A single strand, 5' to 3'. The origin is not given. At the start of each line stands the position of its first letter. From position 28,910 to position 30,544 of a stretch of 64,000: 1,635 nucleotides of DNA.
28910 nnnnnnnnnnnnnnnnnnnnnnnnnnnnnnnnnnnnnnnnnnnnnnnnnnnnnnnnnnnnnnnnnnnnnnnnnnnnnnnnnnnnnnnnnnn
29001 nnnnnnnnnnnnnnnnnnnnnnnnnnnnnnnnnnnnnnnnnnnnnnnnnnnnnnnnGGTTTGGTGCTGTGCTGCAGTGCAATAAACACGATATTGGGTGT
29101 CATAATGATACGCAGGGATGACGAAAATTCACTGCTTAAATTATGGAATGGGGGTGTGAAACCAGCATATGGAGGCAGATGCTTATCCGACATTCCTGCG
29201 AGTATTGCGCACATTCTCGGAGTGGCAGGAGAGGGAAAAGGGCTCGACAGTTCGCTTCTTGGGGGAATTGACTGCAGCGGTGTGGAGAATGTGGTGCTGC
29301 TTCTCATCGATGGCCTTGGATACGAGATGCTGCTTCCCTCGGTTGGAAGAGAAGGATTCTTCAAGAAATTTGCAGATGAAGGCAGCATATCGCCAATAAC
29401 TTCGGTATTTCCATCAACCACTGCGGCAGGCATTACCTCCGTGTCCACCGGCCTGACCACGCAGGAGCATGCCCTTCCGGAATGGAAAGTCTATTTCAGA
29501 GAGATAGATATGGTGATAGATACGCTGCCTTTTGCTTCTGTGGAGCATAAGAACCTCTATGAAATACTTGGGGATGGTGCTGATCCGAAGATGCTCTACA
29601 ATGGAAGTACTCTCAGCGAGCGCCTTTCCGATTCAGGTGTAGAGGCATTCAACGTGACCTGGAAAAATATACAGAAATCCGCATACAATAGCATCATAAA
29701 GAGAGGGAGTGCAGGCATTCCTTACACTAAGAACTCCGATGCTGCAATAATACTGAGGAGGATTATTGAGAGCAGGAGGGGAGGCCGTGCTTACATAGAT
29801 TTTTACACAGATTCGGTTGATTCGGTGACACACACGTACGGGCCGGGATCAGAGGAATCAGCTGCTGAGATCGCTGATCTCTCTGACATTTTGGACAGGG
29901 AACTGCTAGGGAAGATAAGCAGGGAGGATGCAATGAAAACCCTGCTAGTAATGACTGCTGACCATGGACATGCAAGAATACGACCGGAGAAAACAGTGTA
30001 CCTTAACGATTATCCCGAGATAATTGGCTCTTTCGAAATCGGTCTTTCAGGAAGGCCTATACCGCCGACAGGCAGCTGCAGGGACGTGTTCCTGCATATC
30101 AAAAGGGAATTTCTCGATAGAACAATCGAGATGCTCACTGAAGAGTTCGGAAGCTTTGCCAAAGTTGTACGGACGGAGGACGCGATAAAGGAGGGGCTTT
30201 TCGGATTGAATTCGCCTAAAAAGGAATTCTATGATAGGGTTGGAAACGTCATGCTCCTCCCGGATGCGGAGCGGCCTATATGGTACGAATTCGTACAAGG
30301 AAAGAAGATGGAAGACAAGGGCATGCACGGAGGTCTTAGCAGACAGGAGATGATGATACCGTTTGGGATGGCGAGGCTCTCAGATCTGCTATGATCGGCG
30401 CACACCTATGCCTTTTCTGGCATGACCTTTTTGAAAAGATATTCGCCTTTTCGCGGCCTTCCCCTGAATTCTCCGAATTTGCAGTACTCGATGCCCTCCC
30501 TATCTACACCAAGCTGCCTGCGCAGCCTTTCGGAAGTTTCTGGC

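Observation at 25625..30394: Candidate novel module: three tandem diverged nucleotidyltransferase paralogues plus an AlkP-type phosphodiesterase, inserted directly after rpoA''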

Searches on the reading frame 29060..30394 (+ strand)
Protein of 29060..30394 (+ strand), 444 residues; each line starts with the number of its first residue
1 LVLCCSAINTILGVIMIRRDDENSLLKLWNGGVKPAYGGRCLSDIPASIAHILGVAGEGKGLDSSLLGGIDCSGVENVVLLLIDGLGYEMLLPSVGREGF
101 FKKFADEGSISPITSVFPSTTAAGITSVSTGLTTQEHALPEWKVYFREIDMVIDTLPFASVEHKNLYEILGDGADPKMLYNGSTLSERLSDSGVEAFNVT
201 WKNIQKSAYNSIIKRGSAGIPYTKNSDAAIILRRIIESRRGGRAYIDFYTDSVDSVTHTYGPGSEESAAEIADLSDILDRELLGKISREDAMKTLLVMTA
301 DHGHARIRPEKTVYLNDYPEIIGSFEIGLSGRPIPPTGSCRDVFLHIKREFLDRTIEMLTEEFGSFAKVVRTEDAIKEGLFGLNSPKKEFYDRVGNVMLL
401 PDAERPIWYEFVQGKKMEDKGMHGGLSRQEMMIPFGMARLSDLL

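Call 3: search_protein_families(library=pfam, proteins=[window:29060-30394:+], max_evalue=1)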
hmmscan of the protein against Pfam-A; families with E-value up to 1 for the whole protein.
window:29060-30394:+ (444 aa): 1 family
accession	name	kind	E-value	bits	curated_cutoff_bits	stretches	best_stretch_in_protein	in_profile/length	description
PF01663.27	Phosphodiest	-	1e-24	88.3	23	1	78-425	1-341/342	Type I phosphodiesterase / nucleotide pyrophosphatase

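Call 4: search_protein_families(library=ncbifam, proteins=[window:29060-30394:+], max_evalue=1)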
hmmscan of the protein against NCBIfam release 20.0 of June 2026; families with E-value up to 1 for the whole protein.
window:29060-30394:+ (444 aa): 3 families
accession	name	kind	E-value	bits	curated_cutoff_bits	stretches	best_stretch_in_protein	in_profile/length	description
NF033446.0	BREX_PglZ_2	exception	0.0041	15.4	200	1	420-436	703-719/890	BREX-2 system phosphatase PglZ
TIGR02335.1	hydr_PhnA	equivalog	0.029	13.5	407.55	0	248-305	192-241/408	phosphonoacetate hydrolase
NF042991.1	alk_phos_PafA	equivalog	0.085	11.2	650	0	233-306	290-366/554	alkaline phosphatase PafA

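Call 5: search_protein_families(library=padloc, proteins=[window:29060-30394:+], max_evalue=1)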
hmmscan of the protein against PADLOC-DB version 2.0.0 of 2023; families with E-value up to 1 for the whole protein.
window:29060-30394:+ (444 aa): 1 family
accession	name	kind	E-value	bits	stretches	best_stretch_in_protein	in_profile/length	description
PDLC02565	PglZ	-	0.00046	16.6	1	420-437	714-731/910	PglZ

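Call 15: search_solved_structures(query=window:29060-30394:+, max_evalue=0.01, show_alignments=1)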
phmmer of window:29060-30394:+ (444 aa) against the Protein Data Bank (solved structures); distinct sequences matched with E-value up to 0.01: 1.
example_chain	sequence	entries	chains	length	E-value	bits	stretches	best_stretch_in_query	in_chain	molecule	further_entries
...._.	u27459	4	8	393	0.0085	18.2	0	245-318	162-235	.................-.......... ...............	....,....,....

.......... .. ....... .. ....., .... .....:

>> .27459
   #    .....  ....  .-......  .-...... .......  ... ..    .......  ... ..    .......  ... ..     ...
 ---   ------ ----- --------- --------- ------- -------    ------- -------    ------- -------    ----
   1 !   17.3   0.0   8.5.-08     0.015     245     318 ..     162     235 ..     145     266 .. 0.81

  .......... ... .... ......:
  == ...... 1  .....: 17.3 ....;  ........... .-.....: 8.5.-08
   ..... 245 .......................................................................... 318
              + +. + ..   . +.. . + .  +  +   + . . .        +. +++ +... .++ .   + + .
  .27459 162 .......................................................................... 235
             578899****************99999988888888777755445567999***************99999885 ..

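Call 48: find_homologous_proteins(query=window:29105-30394:+, max_evalue=1e-10)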
Query window:29105-30394:+ (429 aa): 337 proteins with E <= 1e-10 among 8000 candidates; the best 120 are listed.
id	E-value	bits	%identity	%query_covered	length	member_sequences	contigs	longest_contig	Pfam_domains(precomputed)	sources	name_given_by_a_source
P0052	1.9e-284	961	99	100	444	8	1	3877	PF01663.28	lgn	-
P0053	1.1e-139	484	50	100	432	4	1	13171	PF01663.28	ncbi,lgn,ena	-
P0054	3.1e-131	456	51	100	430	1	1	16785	PF01663.28,PF08665.18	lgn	-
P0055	4.6e-128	446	51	97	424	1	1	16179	PF01663.28,PF08665.18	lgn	-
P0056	9.0e-117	409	46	96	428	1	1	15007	PF01663.28,PF08665.18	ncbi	-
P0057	1.9e-114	401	45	96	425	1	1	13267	PF01663.28,PF08665.18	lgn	-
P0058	5.0e-113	396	46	95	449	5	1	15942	PF01663.28,PF08665.18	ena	-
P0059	1.4e-111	392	44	100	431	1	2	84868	PF01663.28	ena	-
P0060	8.0e-110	386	45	96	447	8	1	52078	PF01663.28,PF08665.18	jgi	-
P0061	1.3e-109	385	45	96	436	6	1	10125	PF01663.28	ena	-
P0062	8.2e-109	382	42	100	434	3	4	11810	PF01663.28,PF08665.18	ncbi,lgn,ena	-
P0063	9.0e-109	382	43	100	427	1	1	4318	PF01663.28,PF08665.18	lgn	-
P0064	1.6e-108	381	43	97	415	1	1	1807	PF01663.28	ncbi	-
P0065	1.8e-108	381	43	96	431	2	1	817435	PF01663.28,PF08665.18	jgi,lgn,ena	-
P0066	9.2e-108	379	43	100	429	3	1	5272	PF01663.28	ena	-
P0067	1.8e-107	378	44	100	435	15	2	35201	PF01663.28,PF08665.18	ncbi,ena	-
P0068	2.9e-107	377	45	96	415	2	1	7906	PF01663.28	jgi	-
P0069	3.4e-107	377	45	96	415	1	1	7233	PF01663.28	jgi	-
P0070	3.6e-107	377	44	96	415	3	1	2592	PF01663.28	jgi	jgi:hypothetical protein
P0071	4.1e-107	377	43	97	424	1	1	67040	PF01663.28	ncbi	ncbi:MAG: alkaline phosphatase family protein [Candidatus Aenigmatarchaeota archaeon]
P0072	5.5e-107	376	43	96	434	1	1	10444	PF01663.28,PF08665.18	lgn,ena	-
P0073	6.8e-107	376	44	100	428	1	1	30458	PF01663.28,PF08665.18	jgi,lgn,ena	-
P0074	1.6e-106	375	45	96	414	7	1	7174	PF01663.28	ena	-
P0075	3.9e-106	374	43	96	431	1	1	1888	PF01663.28,PF08665.18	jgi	jgi:Type I phosphodiesterase / nucleotide pyrophosphatase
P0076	4.1e-106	374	43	100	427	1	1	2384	PF01663.28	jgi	jgi:predicted AlkP superfamily pyrophosphatase or phosphodiesterase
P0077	4.4e-106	373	43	96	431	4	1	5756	PF01663.28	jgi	jgi:hypothetical protein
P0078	6.6e-106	373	43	96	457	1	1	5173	PF01663.28,PF08665.18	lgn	-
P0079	7.5e-106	373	44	95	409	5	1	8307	PF01663.28,PF08665.18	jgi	-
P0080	8.3e-106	372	44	97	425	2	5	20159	PF01663.28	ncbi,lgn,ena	-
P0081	9.7e-106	372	42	100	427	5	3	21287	PF01663.28,PF08665.18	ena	-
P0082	1.2e-105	372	43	100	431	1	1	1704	PF01663.28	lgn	-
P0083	1.2e-105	372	43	96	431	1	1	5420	PF01663.28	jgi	jgi:hypothetical protein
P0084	2.1e-105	371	42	100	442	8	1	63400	PF01663.28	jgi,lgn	-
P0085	3.0e-105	371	42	96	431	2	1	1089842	PF01663.28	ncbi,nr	ncbi:MAG: alkaline phosphatase family protein [Candidatus Bathyarchaeota archaeon]|nr:MAG: alkaline 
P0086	3.8e-105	370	43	96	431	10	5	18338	PF01663.28,PF08665.18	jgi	-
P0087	6.2e-105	370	42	96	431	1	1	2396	PF01663.28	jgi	jgi:hypothetical protein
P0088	7.4e-105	369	42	96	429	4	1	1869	PF01663.28,PF08665.18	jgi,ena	-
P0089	2.0e-104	368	45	97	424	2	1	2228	PF01663.28,PF08665.18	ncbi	-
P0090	3.0e-104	367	43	96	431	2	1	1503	PF01663.28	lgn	-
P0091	6.3e-104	366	42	96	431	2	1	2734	PF01663.28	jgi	jgi:hypothetical protein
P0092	6.6e-104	366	44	96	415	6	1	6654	PF01663.28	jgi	jgi:hypothetical protein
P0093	6.9e-104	366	42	96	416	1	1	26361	PF01663.28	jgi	jgi:hypothetical protein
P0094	9.6e-104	366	43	95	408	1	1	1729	PF01663.28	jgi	jgi:predicted AlkP superfamily pyrophosphatase or phosphodiesterase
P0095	1.6e-103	365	43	96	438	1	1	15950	PF01663.28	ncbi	-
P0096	4.0e-103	364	40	100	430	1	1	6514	PF01663.28,PF08665.18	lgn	-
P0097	4.2e-103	364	42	96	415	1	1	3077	PF01663.28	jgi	jgi:hypothetical protein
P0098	4.5e-103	363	43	95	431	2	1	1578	PF01663.28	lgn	-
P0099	5.3e-103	363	42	100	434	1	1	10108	PF01663.28,PF08665.18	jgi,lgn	jgi:predicted AlkP superfamily pyrophosphatase or phosphodiesterase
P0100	5.3e-103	363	42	96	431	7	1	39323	PF01663.28,PF08665.18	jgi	-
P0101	1.1e-102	362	42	96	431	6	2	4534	PF01663.28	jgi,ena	-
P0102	1.4e-102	362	43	96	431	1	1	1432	PF01663.28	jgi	jgi:hypothetical protein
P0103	1.6e-102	362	42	96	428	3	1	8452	PF01663.28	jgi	jgi:predicted AlkP superfamily pyrophosphatase or phosphodiesterase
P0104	1.8e-102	362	42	96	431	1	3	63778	PF01663.28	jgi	-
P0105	2.1e-102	361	43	96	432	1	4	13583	PF01663.28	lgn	-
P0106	2.2e-102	361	43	95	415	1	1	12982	PF01663.28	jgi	jgi:predicted AlkP superfamily pyrophosphatase or phosphodiesterase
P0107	2.3e-102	361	41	100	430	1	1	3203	PF01663.28,PF08665.18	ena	-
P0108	6.2e-102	360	42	96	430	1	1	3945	PF01663.28,PF08665.18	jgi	jgi:predicted AlkP superfamily pyrophosphatase or phosphodiesterase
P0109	7.3e-102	360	43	96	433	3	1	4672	PF01663.28,PF08665.18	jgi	jgi:predicted AlkP superfamily pyrophosphatase or phosphodiesterase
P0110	8.4e-102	359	41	96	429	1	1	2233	PF01663.28,PF08665.18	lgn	-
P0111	1.3e-101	359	42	96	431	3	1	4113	PF01663.28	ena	-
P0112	1.3e-101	359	42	95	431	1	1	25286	PF01663.28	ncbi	-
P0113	1.5e-101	358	41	96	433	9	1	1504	PF01663.28,PF08665.18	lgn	-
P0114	5.3e-101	357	42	96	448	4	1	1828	PF01663.28,PF08665.18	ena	-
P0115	5.7e-101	357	42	96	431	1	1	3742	PF01663.28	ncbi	-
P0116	6.5e-101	356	41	97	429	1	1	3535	PF01663.28,PF08665.18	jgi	jgi:predicted AlkP superfamily pyrophosphatase or phosphodiesterase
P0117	6.6e-101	356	41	96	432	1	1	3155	PF01663.28,PF08665.18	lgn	-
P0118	6.7e-101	356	42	96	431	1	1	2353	PF01663.28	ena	-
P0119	9.3e-101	356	40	96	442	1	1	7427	PF01663.28,PF08665.18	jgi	jgi:hypothetical protein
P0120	1.4e-100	355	42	96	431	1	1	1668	PF01663.28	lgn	-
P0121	2.3e-100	355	42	96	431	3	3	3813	PF01663.28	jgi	-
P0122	3.6e-100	354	44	91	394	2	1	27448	PF01663.28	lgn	-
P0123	9.0e-100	353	42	96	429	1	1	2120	PF01663.28,PF08665.18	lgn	-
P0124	1.2e-99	352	40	100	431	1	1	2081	PF01663.28,PF08665.18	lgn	-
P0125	1.6e-99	352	41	96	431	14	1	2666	PF01663.28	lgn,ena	-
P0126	1.9e-99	352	44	91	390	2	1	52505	PF01663.28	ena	-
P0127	2.1e-99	351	41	100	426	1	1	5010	PF01663.28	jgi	jgi:hypothetical protein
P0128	2.4e-99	351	44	96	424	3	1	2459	PF01663.28,PF08665.18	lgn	-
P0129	2.5e-99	351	42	96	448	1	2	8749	PF01663.28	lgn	-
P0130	3.2e-99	351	40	95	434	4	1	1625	PF01663.28,PF08665.18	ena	-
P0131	3.4e-99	351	41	96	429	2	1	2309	PF01663.28,PF08665.18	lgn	-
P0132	5.9e-99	350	41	96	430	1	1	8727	PF01663.28,PF08665.18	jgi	jgi:hypothetical protein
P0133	7.5e-99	350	41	98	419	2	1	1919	PF01663.28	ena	-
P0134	1.2e-98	349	42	96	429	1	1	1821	PF01663.28,PF08665.18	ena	-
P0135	1.8e-98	348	40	96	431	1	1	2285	PF01663.28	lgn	-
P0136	3.2e-98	348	40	98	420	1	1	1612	PF01663.28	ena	-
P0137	3.6e-98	347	41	96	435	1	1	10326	PF01663.28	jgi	jgi:predicted AlkP superfamily pyrophosphatase or phosphodiesterase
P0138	9.3e-98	346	41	95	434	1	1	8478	PF01663.28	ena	-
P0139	9.6e-98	346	41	97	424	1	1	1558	PF01663.28,PF08665.18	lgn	-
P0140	1.4e-97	345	41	97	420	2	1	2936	PF01663.28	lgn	-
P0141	1.5e-97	345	41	95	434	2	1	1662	PF01663.28,PF08665.18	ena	-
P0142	3.3e-97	344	43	91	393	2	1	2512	PF01663.28,PF08665.18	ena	-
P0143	3.6e-97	344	43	97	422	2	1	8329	PF01663.28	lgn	-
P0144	2.4e-96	341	40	98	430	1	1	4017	PF01663.28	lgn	-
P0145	2.5e-96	341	41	96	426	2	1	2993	PF01663.28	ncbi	-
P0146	2.8e-96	341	42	96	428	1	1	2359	PF01663.28,PF08665.18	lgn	-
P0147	5.8e-96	340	38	96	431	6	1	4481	PF01663.28,PF08665.18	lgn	-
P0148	6.2e-96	340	40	96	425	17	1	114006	PF01663.28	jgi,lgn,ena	-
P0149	9.8e-96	339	41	100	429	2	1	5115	PF01663.28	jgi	-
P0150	1.2e-95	339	39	100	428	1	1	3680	PF01663.28,PF08665.18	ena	-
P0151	1.5e-95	339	41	97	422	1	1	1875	PF01663.28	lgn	-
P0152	5.0e-95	337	41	95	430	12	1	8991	PF01663.28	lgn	-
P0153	5.4e-95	337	41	96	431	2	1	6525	PF01663.28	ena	-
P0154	6.6e-95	337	40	96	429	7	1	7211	PF01663.28,PF08665.18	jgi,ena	-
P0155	9.4e-95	336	42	97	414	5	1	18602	PF01663.28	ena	-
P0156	1.0e-94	336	40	96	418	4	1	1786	PF01663.28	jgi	-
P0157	1.1e-94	336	41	96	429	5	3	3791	PF01663.28,PF08665.18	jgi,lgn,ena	-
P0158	2.1e-94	335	40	96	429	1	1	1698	PF01663.28,PF08665.18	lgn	-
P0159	2.7e-94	335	39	98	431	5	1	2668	PF01663.28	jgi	-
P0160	4.0e-94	334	41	96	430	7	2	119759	PF01663.28,PF08665.18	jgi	-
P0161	5.1e-94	334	41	95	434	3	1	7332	PF01663.28,PF08665.18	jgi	jgi:predicted AlkP superfamily pyrophosphatase or phosphodiesterase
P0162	6.7e-94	333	39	97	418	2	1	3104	PF01663.28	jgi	jgi:predicted AlkP superfamily pyrophosphatase or phosphodiesterase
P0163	7.4e-94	333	41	96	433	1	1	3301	PF01663.28,PF08665.18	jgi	jgi:hypothetical protein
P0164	1.2e-93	332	39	96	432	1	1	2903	PF01663.28,PF08665.18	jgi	jgi:predicted AlkP superfamily pyrophosphatase or phosphodiesterase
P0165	1.8e-93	332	40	96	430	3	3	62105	PF01663.28,PF08665.18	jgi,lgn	jgi:predicted AlkP superfamily pyrophosphatase or phosphodiesterase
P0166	2.4e-93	331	41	96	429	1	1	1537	PF01663.28,PF08665.18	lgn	-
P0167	2.7e-93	331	40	96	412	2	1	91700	PF01663.28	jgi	jgi:predicted AlkP superfamily pyrophosphatase or phosphodiesterase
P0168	2.8e-93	331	40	96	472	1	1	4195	PF01663.28,PF08665.18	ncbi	-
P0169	3.7e-93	331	40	96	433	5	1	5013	PF01663.28,PF08665.18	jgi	jgi:predicted AlkP superfamily pyrophosphatase or phosphodiesterase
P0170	4.2e-93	331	39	100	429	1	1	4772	PF01663.28,PF08665.18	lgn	-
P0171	5.7e-93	330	39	100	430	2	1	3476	PF01663.28,PF08665.18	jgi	jgi:predicted AlkP superfamily pyrophosphatase or phosphodiesterase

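Call 50: find_related_loci(query=A4, collection=genome_contigs, flank=7000)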
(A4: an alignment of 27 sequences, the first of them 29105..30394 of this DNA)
Query A4 (429 aa) in genome_contigs; peptide patterns used: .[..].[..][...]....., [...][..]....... (x = any residue, [..] = any of these).
600 stretches matched a pattern (row limit reached: there are more); 572 encode a relative of the query (tblastn E <= 1e-3); the best 80 are kept; 80 distinct loci.
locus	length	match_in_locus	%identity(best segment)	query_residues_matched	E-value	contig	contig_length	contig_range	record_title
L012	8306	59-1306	47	16-428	2e-118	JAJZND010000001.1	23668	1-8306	MAG: Candidatus Micrarchaeota archaeon isolate MAS3.bin71 NODE_4264_length_23668_cov_2.052844, whole genome shotgun sequ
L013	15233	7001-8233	43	18-429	1e-115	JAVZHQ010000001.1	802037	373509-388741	MAG: Candidatus Aenigmatarchaeota archaeon isolate DRTY-6_201808_bins_93 DRTY-6_201808_bins_93_scaffold_1, whole genome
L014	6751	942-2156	46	20-429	1e-115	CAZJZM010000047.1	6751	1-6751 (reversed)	MAG TPA_asm: Candidatus Micrarchaeota archaeon isolate binchicken_co3_333 genome assembly, contig: NODE_37027_length_675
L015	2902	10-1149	46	44-428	6e-117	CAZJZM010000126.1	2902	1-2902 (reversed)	MAG TPA_asm: Candidatus Micrarchaeota archaeon isolate binchicken_co3_333 genome assembly, contig: NODE_119570_length_29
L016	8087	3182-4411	43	16-428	2e-112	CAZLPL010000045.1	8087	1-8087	MAG TPA_asm: Candidatus Micrarchaeota archaeon isolate SRP226684_co1_72 genome assembly, contig: NODE_7246_length_8087_c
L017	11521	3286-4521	43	16-428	5e-112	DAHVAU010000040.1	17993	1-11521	MAG TPA_asm: Candidatus Micrarchaeota archaeon isolate clean2084 k141_153383, whole genome shotgun sequence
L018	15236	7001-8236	42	18-429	5e-112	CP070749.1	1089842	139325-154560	MAG: Candidatus Bathyarchaeota archaeon isolate bin345 chromosome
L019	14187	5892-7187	44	1-428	7e-112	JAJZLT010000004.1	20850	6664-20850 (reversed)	MAG: Candidatus Micrarchaeota archaeon isolate MAS3.bin136 NODE_5148_length_20850_cov_2.646238, whole genome shotgun seq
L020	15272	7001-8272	43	1-429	5e-111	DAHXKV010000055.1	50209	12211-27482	MAG TPA_asm: Candidatus Micrarchaeota archaeon isolate clean1580 k141_340029, whole genome shotgun sequence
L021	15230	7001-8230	44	16-428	5e-111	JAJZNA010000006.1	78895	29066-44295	MAG: Candidatus Micrarchaeota archaeon isolate MAS3.bin65 NODE_443_length_78895_cov_2.145795, whole genome shotgun seque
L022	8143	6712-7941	43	16-428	3e-111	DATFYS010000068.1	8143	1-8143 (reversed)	MAG TPA_asm: Nitrososphaerales archaeon isolate SMAG_U9549 k141_683657, whole genome shotgun sequence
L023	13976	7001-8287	41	1-429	3e-111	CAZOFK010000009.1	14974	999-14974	MAG TPA_asm: Candidatus Micrarchaeota archaeon isolate SRP271791_co2_39 genome assembly, contig: NODE_984_length_14974_c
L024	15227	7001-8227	43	18-429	3e-110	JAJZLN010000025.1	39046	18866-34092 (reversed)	MAG: Candidatus Micrarchaeota archaeon isolate MAS3.bin124 NODE_1850_length_39046_cov_1.878543, whole genome shotgun seq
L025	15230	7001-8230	43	15-429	4e-109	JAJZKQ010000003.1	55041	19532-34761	MAG: Candidatus Micrarchaeota archaeon isolate MAS1.bin37 NODE_305_length_55041_cov_60.282715, whole genome shotgun sequ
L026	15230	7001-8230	42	15-429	5e-108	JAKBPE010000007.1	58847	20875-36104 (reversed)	MAG: bacterium isolate LSA4.bin48 NODE_447_length_58847_cov_3.907800, whole genome shotgun sequence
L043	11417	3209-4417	40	18-424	2e-97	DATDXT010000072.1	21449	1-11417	MAG TPA_asm: archaeon isolate SMAG_U8146 k141_613774, whole genome shotgun sequence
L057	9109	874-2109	38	18-429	5e-94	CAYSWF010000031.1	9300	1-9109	MAG TPA_asm: uncultured Candidatus Saccharibacteria bacterium isolate binchicken_co266_39 genome assembly, contig: NODE_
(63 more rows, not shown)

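Call 70: search_protein_families(library=pfam, proteins=[L020:8480-10618:+, L043:4435-5700:-, L057:2127-2969:+, L017:5144-6106:-], max_evalue=0.01)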
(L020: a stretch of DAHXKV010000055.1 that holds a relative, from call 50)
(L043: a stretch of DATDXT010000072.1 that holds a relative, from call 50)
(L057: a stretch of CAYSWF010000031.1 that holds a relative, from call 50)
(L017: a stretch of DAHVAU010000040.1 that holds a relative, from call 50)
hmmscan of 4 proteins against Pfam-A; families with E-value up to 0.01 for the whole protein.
L020:8480-10618:+ (713 aa): 3 families
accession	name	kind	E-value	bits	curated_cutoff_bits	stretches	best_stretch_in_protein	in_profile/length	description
PF02661.23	Fic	-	1.3e-08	36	24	1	121-218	2-92/93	Fic/DOC family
PF13646.12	HEAT_2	-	3.5e-07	30.9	27.7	1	343-391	9-56/88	HEAT repeats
PF02985.28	HEAT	-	0.006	17.2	23.5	0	373-390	7-24/31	HEAT repeat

L043:4435-5700:- (422 aa): 5 families
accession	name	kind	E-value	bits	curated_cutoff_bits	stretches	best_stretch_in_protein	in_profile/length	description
PF01909.29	NTP_transf_2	-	5.4e-10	40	21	1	26-99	2-75/93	Nucleotidyltransferase domain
PF18765.7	Polbeta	-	4.7e-08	33.5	26.9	1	32-84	6-58/93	Polymerase beta, Nucleotidyltransferase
PF22600.2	MTPAP-like_central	-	0.001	19.6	27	1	15-99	19-93/139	Poly(A) RNA polymerase, mitochondrial-like, central palm domain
PF03445.19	DUF294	-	0.0036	17.6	21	1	42-90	51-96/138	Putative nucleotidyltransferase DUF294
PF12633.13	Adenyl_cycl_N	-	0.0045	17.4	27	0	37-82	89-135/199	Adenylate cyclase NT domain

L057:2127-2969:+ (281 aa): 0 families

L017:5144-6106:- (321 aa): 0 families
